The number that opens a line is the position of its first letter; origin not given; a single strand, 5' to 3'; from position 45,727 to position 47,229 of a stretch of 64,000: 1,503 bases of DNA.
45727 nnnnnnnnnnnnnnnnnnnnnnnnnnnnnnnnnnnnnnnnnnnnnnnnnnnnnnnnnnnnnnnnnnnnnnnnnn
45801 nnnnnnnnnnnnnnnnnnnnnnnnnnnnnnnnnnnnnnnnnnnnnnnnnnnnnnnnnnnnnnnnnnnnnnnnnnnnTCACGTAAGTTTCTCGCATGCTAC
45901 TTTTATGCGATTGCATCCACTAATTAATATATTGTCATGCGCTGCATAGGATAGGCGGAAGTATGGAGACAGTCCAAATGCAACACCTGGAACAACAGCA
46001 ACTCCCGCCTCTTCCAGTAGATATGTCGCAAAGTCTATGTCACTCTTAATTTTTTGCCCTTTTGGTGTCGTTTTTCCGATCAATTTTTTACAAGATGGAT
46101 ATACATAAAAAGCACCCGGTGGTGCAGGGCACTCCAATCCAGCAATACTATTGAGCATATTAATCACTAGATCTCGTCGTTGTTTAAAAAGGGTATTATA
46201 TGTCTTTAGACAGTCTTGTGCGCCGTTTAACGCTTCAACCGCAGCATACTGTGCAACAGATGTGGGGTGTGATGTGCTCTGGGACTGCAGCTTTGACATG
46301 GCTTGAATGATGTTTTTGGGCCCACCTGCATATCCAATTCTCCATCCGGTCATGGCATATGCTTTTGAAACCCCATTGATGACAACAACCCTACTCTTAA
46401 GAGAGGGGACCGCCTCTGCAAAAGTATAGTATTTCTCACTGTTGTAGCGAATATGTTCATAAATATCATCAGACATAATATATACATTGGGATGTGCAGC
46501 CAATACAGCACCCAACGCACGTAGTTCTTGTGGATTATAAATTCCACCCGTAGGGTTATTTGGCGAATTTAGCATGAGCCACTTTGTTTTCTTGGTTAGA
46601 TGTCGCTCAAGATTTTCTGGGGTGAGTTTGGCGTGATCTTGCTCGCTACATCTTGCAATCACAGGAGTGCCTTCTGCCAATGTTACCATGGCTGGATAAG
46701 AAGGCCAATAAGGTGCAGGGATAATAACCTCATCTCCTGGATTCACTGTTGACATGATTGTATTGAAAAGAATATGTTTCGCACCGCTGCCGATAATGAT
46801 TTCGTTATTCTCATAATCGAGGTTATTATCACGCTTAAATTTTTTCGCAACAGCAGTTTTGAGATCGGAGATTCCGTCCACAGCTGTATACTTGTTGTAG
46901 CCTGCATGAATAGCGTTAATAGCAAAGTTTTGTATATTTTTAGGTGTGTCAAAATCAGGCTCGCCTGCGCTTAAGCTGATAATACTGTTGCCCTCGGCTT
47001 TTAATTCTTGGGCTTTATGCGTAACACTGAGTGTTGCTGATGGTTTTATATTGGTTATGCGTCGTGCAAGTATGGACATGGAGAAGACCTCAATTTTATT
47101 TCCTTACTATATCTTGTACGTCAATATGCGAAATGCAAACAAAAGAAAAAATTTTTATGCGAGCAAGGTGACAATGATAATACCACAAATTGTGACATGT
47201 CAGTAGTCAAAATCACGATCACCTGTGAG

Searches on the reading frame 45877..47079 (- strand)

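Call 37: search_protein_families(library=pfam, proteins=[window:45877-47079:-], max_evalue=0.00001)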
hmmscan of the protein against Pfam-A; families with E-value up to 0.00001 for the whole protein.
window:45877-47079:- (400 aa): 1 family
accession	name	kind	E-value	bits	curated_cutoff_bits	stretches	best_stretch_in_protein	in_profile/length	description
PF00155.27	Aminotran_1_2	-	3.4e-77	260.5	19.7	1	33-383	3-351/361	Aminotransferase class I and II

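Call 84: search_protein_families(library=ncbifam, proteins=[window:45877-47079:-], max_evalue=1e-10)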
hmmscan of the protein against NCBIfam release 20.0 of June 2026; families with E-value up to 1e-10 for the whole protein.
window:45877-47079:- (400 aa): 60 families (the best 25 are shown)
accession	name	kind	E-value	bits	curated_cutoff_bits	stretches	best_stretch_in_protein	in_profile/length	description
NF004769.0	PRK06107.1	equivalog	2.3e-164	547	617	1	2-399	4-401/402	aspartate transaminase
NF041091.1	asp_aminotase_Arch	equivalog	1.2e-109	366.6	550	1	6-393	2-372/376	aspartate aminotransferase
NF005816.0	PRK07682.1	equivalog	1.3e-86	290.6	620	1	4-397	6-384/390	aminotransferase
NF005817.0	PRK07683.1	equivalog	1.5e-84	284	575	1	16-394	13-379/387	aminotransferase A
NF041364.1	GntC_guanitoxin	equivalog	7.3e-79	265.2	415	1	34-393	1-354/356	guanitoxin biosynthesis PLP-dependent (S)-gamma-hydroxy-L-arginine cyclodehydratase GntC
NF006229.0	PRK08361.1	equivalog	1e-74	251.9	624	1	4-398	10-390/391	aspartate aminotransferase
NF005588.0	PRK07309.1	equivalog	1.8e-73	247.7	576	1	30-394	29-384/391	pyridoxal phosphate-dependent aminotransferase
NF004975.0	PRK06348.1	equivalog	2.2e-73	247.4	549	1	19-393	17-380/384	pyridoxal phosphate-dependent aminotransferase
NF005601.0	PRK07337.1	equivalog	4.8e-72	243.2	496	1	4-393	8-389/394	pyridoxal phosphate-dependent aminotransferase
NF004770.0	PRK06108.1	subfamily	1.6e-68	231.4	422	1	6-394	15-390/396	pyridoxal phosphate-dependent aminotransferase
NF006230.0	PRK08363.1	equivalog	1.8e-68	231.2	534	1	16-392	15-388/398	alanine aminotransferase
NF006514.0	PRK08960.1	equivalog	3.4e-67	226.9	554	1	4-395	5-384/388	pyridoxal phosphate-dependent aminotransferase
NF006756.0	PRK09276.1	subfamily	1.6e-66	224.9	507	1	4-393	4-383/387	LL-diaminopimelate aminotransferase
TIGR03540.1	DapC_direct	equivalog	7.6e-66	222.6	593.25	1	4-393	2-381/383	LL-diaminopimelate aminotransferase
NF005855.0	PRK07777.1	equivalog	6.4e-63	213.4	553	1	28-393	25-385/391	pyridoxal phosphate-dependent aminotransferase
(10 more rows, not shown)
